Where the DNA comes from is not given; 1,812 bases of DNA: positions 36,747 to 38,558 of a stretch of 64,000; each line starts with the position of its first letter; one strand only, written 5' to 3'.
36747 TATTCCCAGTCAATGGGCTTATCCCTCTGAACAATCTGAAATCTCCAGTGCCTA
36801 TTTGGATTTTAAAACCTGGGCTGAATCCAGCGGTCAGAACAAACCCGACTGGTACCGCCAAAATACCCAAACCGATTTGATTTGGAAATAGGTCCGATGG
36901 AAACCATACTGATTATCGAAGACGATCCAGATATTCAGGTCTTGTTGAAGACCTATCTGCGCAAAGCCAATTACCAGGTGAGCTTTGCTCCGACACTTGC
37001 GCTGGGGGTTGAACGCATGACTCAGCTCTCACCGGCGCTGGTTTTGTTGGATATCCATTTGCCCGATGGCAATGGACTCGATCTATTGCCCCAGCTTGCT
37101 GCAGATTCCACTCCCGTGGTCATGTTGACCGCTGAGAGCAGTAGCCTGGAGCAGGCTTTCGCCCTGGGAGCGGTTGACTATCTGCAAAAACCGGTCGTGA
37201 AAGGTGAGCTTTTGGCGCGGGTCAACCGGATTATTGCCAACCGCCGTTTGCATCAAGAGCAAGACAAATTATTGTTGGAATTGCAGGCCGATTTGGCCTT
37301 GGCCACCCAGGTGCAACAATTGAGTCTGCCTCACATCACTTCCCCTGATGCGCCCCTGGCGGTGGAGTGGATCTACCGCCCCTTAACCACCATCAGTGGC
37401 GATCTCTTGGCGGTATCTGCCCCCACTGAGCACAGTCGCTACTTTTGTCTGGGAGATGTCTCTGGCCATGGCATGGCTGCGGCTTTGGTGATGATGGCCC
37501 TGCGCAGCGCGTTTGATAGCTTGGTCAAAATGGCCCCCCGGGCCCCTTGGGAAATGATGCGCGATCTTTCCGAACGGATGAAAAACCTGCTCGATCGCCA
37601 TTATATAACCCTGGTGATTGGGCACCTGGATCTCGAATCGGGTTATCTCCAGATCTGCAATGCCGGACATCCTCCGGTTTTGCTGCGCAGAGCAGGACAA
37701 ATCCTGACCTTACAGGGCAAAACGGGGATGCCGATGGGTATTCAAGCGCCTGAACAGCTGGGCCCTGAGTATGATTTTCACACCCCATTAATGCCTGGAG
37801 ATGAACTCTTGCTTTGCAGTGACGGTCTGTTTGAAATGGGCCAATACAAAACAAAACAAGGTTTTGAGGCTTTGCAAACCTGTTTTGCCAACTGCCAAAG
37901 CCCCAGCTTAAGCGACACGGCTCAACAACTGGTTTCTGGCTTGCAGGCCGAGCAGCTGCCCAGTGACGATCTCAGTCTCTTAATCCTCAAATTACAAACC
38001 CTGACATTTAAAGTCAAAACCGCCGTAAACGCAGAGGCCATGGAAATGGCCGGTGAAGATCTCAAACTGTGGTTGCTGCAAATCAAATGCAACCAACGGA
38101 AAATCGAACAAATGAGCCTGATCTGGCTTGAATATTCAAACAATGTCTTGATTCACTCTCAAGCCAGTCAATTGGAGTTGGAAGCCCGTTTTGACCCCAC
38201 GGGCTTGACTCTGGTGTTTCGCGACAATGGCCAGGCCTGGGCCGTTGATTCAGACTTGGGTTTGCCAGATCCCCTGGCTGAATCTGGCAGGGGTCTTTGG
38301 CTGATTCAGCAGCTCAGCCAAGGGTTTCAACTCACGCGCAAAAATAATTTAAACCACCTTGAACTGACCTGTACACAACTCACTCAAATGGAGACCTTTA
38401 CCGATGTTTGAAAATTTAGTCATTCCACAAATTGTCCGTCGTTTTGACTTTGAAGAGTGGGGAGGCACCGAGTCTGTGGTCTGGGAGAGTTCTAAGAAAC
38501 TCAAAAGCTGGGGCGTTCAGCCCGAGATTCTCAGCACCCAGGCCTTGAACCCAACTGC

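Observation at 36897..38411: REC-PP2C-RsbW-like kinase in one polypeptide, co-transcribed with glycosyltransferases and with no sigma factor nearby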

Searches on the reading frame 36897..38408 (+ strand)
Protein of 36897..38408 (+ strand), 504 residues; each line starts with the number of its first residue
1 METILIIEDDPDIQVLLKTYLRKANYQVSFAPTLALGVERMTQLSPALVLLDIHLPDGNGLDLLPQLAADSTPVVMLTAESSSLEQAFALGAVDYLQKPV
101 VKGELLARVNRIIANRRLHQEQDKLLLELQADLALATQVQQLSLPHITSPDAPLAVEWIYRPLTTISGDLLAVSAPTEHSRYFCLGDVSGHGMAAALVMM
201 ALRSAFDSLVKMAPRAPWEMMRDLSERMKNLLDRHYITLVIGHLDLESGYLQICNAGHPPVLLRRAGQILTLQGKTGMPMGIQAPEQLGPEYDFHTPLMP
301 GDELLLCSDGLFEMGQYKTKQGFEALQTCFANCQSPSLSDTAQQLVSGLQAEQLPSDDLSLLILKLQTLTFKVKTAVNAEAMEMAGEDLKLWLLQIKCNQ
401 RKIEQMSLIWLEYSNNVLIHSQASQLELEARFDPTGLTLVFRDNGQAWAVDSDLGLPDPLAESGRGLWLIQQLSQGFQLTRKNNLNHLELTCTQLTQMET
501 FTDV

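Call 3: search_protein_families(library=pfam, proteins=[window:36897-38408:+], max_evalue=0.01)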
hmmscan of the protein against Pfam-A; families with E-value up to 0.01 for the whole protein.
window:36897-38408:+ (504 aa): 3 families
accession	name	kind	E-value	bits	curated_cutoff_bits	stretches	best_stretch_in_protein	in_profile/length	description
PF07228.17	SpoIIE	-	3.5e-39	135.2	25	1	182-366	6-191/192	Stage II sporulation protein E (SpoIIE)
PF00072.30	Response_reg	-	2.2e-22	79.8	30.2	1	4-109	1-110/111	Response regulator receiver domain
PF13581.12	HATPase_c_2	-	6e-09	36.4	27.4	1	380-491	6-126/127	Histidine kinase-like ATPase domain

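Call 6: search_protein_families(library=ncbifam, proteins=[window:36897-38408:+], max_evalue=0.001)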
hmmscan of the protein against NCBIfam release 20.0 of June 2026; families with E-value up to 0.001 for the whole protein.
window:36897-38408:+ (504 aa): 81 families (the best 25 are shown)
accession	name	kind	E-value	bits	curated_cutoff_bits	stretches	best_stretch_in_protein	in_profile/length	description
NF045505.1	RR_RssB_Pseudo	equivalog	1.6e-24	86.7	700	1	3-365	7-390/394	two-component system response regulator RssB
NF040689.1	MtrAB_MtrA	equivalog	1.6e-18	66.8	300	1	4-125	1-124/219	MtrAB system response regulator MtrA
NF007982.1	PRK10710.1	equivalog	7.7e-18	64.9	380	1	2-138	8-143/235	envelope stress response regulator BaeR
TIGR02154.1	PhoB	equivalog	1.6e-17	63.6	296.2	1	2-137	3-141/226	phosphate regulon transcriptional regulator PhoB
NF007820.0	PRK10529.1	equivalog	2.2e-16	60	325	1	1-125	1-127/225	two-component system response regulator KdpE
NF008199.0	PRK10955.1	equivalog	3e-16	60.1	341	1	1-124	1-125/232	envelope stress response regulator transcription factor CpxR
NF045944.1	ResRegRpaBCyano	equivalog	5.8e-16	58.6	330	1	5-123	1-120/229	response regulator transcription factor RpaB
NF040534.1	resp_reg_YycF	equivalog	5.8e-16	58.4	340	1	3-122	2-121/231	response regulator YycF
NF007977.0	PRK10701.1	equivalog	1.3e-15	57.6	330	1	1-122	1-125/241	two-component system response regulator RstA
NF012227.0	AdeR_RR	equivalog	2.1e-15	56.9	340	1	3-122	13-135/239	efflux system response regulator transcription factor AdeR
NF007005.1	PRK09468.1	equivalog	2.2e-15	56.7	331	1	2-116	4-122/237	osmolarity response regulator transcription factor OmpR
NF008034.0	PRK10766.1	equivalog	6.9e-15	55.2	275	1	3-122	4-126/231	two-component system response regulator TorR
NF008296.0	PRK11083.1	equivalog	7.4e-15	55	273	1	2-123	4-126/228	two-component system response regulator CreB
NF051850.1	RespRegRprY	equivalog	8.6e-15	54.8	370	1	4-143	7-149/234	response regulator transcription factor RprY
NF007928.2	PRK10643.1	equivalog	8.8e-15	54.9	330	1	4-142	3-141/216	two-component system response regulator PmrA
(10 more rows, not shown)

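Call 7: search_solved_structures(query=window:36897-38408:+, max_evalue=0.01, show_alignments=2)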
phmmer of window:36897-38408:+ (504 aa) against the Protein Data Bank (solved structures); distinct sequences matched with E-value up to 0.01: 231 (the best 60 are shown).
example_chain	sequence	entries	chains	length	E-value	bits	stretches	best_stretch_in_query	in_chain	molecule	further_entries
3eq2_A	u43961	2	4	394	6.6e-23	84.3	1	3-365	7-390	Probable two-component response regulator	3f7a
2zwm_A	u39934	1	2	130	6.9e-15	57.8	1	3-113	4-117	Transcriptional regulatory protein yycF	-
4uhj_A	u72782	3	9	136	8.9e-15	57.5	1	1-129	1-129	TRANSCRIPTIONAL REGULATORY PROTEIN CPXR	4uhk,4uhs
3f6p_A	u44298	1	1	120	1.1e-14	57.2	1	3-111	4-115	Transcriptional regulatory protein yycF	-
1zh2_A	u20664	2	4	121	2.1e-14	56.2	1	2-111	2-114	KDP operon transcriptional regulatory protein kdpE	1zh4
3q9s_A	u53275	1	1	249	2.6e-14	56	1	3-116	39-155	DNA-binding response regulator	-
4kfc_A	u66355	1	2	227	4.1e-14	55.3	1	2-126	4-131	KDP operon transcriptional regulatory protein KdpE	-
4kny_A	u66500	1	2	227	4.1e-14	55.3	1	2-126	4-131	KDP operon transcriptional regulatory protein KdpE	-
6lgq_D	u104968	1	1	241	4.8e-14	55.1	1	2-126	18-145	DNA-binding response regulator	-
4q7e_A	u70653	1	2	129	8.3e-14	54.3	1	3-119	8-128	Response regulator of a two component regulatory system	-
3nhz_A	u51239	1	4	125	1.8e-13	53.2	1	3-111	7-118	Two component system transcriptional regulator mtrA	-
2gwr_A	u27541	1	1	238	2.9e-13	52.5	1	3-124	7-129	DNA-binding response regulator mtrA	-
4l85_A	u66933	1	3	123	3.4e-13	52.2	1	2-111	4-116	KDP operon transcriptional regulatory protein KdpE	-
5x5j_A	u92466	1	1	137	5.1e-13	51.7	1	3-115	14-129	AdeR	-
1zgz_A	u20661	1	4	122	5.5e-13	51.6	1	4-113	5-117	TorCAD operon transcriptional regulatory protein torR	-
3ke6_A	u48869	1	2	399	1e-11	47.4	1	142-352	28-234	Protein Rv1364c/MT1410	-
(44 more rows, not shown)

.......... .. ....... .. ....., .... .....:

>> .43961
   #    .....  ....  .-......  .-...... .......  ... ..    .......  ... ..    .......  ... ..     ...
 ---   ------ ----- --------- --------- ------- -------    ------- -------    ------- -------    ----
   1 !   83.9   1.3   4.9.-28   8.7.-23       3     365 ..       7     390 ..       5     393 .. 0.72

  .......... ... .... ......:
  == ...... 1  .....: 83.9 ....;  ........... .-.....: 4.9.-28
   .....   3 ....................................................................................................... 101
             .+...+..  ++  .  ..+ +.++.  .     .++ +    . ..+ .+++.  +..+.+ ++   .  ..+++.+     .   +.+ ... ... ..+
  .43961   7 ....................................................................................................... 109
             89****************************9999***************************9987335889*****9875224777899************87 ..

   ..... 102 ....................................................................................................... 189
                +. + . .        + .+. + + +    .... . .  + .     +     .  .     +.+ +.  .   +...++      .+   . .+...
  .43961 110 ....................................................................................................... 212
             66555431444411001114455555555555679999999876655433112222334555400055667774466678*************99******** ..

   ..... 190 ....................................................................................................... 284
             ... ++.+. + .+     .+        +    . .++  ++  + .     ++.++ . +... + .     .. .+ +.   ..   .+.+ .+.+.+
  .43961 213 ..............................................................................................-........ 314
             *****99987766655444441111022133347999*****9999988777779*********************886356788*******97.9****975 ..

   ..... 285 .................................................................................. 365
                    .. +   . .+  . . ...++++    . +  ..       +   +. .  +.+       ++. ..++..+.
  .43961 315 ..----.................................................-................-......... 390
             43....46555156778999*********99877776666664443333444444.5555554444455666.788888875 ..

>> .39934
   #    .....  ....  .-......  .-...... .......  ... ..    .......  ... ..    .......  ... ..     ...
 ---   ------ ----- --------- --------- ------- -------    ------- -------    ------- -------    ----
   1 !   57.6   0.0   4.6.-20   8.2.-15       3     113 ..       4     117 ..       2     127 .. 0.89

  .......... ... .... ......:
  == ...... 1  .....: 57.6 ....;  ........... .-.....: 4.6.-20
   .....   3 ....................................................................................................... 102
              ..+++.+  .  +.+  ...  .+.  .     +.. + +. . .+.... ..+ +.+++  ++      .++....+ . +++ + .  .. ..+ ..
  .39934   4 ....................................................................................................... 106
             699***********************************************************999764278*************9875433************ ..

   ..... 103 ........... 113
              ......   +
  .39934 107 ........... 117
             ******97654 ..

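Call 8: find_homologous_proteins(query=window:36897-38408:+, max_evalue=1e-10)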
Query window:36897-38408:+ (504 aa): 395 proteins with E <= 1e-10 among 8000 candidates; the best 120 are listed.
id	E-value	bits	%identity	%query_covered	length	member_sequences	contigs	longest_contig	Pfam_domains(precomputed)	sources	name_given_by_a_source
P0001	0.0e+0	1118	100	100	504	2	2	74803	PF13581.13,PF00072.31,PF07228.18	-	-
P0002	7.5e-296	999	90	100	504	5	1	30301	PF13581.13,PF00072.31,PF07228.18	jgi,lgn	jgi:sigma-B regulation protein RsbU (phosphoserine phosphatase)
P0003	7.0e-151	521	52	100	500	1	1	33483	PF13581.13,PF00072.31,PF07228.18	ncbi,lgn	ncbi:MAG: SpoIIE family protein phosphatase [Candidatus Sericytochromatia bacterium]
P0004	9.4e-100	353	43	96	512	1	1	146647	PF13581.13,PF00072.31,PF07228.18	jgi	jgi:phosphoserine phosphatase RsbU/P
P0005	2.6e-98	348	42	97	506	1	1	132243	PF13581.13,PF00072.31,PF07228.18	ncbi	ncbi:MAG: ATP-binding SpoIIE family protein phosphatase [Candidatus Sericytochromatia bacterium]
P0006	1.1e-97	346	42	96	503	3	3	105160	PF13581.13,PF00072.31,PF07228.18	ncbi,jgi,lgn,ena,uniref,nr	ncbi:hypothetical protein COW36_10740 [bacterium (Candidatus Blackallbacteria) CG17_big_fil_post_rev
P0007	4.5e-90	321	40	99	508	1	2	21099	PF13581.13,PF00072.31,PF07228.18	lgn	-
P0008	1.6e-39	154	27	97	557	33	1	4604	PF13581.13,PF00072.31,PF07228.18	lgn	-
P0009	7.1e-38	149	26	96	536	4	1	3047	PF13581.13,PF23198.2,PF00072.31,PF07228.18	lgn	-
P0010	5.2e-36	142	27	96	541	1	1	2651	PF13581.13,PF00072.31,PF07228.18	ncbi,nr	ncbi:MAG: SpoIIE family protein phosphatase [Candidatus Cloacimonetes bacterium]|nr:SpoIIE family pr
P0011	4.3e-35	139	26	92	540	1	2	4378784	PF13581.13,PF00072.31,PF07228.18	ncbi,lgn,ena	-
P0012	1.4e-33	134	33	62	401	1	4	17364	PF00072.31,PF07228.18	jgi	jgi:phosphoserine phosphatase RsbU/P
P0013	2.0e-32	131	31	65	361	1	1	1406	PF00072.31,PF07228.18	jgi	jgi:sigma-B regulation protein RsbU (phosphoserine phosphatase)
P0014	1.9e-31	127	31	72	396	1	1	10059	PF00072.31,PF07228.18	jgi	jgi:sigma-B regulation protein RsbU (phosphoserine phosphatase)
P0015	3.0e-31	127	32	48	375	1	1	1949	PF00072.31,PF07228.18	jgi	-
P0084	6.7e-22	96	27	92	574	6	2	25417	PF13581.13,PF00072.31,PF07228.18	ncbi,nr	ncbi:MAG: SpoIIE family protein phosphatase [Nitrospirota bacterium]|nr:SpoIIE family protein phosph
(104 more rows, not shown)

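Call 10: find_encoding_contigs(protein=P0003, flank=10000, max_places=2)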
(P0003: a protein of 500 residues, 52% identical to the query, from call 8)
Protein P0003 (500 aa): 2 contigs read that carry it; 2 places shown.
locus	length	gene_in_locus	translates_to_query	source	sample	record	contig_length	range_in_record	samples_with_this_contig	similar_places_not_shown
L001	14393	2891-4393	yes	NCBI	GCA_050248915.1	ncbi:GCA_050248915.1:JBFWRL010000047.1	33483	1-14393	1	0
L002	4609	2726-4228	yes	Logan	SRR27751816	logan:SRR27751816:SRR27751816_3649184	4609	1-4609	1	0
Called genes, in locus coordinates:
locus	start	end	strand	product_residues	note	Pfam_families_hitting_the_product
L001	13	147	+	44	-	PF00072:Response_reg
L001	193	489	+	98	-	PF00196:GerE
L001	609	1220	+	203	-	-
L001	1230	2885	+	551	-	PF13448:DUF4114, PF16130:DUF4842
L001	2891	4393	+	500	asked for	PF00072:Response_reg, PF07228:SpoIIE, PF13581:HATPase_c_2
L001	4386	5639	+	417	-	PF13439:Glyco_transf_4, PF13579:Glyco_trans_4_4, PF20706:GT4-conflict, PF00534:Glycos_transf_1, PF13692:Glyco_trans_1_4, PF13524:Glyco_trans_1_2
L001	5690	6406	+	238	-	PF02397:Bac_transf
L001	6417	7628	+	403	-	PF13439:Glyco_transf_4, PF00534:Glycos_transf_1, PF13692:Glyco_trans_1_4, PF13524:Glyco_trans_1_2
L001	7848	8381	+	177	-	-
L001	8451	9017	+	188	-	-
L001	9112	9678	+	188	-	PF00440:TetR_N, PF16925:TetR_C_13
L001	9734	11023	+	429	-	PF13237:Fer4_10 (faint), PF13484:Fer4_16 (faint), PF02036:SCP2 (weak)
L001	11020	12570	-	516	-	PF01554:MatE (faint), PF13440:Polysacc_synt_3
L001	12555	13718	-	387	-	PF13439:Glyco_transf_4, PF13579:Glyco_trans_4_4 (weak), PF20706:GT4-conflict, PF00534:Glycos_transf_1, PF13692:Glyco_trans_1_4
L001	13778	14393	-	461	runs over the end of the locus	PF04932:Wzy_C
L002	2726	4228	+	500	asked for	PF00072:Response_reg, PF07228:SpoIIE, PF13581:HATPase_c_2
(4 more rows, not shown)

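Call 11: find_encoding_contigs(protein=P0006, flank=10000, max_places=2)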
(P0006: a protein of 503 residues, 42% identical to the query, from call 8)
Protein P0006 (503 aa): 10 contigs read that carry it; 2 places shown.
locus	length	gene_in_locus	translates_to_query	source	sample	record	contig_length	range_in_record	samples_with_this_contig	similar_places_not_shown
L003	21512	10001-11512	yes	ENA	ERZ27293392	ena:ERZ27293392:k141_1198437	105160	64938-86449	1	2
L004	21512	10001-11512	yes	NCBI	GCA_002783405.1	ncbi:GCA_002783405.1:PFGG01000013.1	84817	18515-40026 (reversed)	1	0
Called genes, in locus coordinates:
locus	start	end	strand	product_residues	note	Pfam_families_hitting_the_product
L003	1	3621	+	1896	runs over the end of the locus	-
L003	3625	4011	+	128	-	PF01219:DAGK_prokar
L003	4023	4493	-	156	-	-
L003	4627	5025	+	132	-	-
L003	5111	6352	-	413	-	PF01476:LysM, PF01464:SLT (weak)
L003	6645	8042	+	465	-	PF00483:NTP_transferase, PF12804:NTP_transf_3 (weak), PF22640:ManC_GMP_beta-helix, PF01050:MannoseP_isomer, PF07883:Cupin_2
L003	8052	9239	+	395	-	PF00072:Response_reg, PF07730:HisKA_3, PF02518:HATPase_c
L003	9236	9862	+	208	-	PF00072:Response_reg, PF00196:GerE, PF08281:Sigma70_r4_2 (faint)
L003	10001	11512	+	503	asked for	PF00072:Response_reg, PF07228:SpoIIE, PF13581:HATPase_c_2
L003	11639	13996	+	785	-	PF13524:Glyco_trans_1_2 (faint), PF13692:Glyco_trans_1_4, PF00534:Glycos_transf_1, PF13692:Glyco_trans_1_4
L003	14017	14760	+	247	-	PF02397:Bac_transf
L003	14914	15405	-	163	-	PF13472:Lipase_GDSL_2 (weak)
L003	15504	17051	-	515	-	PF01943:Polysacc_synt (weak), PF13440:Polysacc_synt_3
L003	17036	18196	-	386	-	PF13439:Glyco_transf_4, PF13579:Glyco_trans_4_4, PF20706:GT4-conflict, PF00534:Glycos_transf_1, PF13692:Glyco_trans_1_4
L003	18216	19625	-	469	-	PF04932:Wzy_C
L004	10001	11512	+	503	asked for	PF00072:Response_reg, PF07228:SpoIIE, PF13581:HATPase_c_2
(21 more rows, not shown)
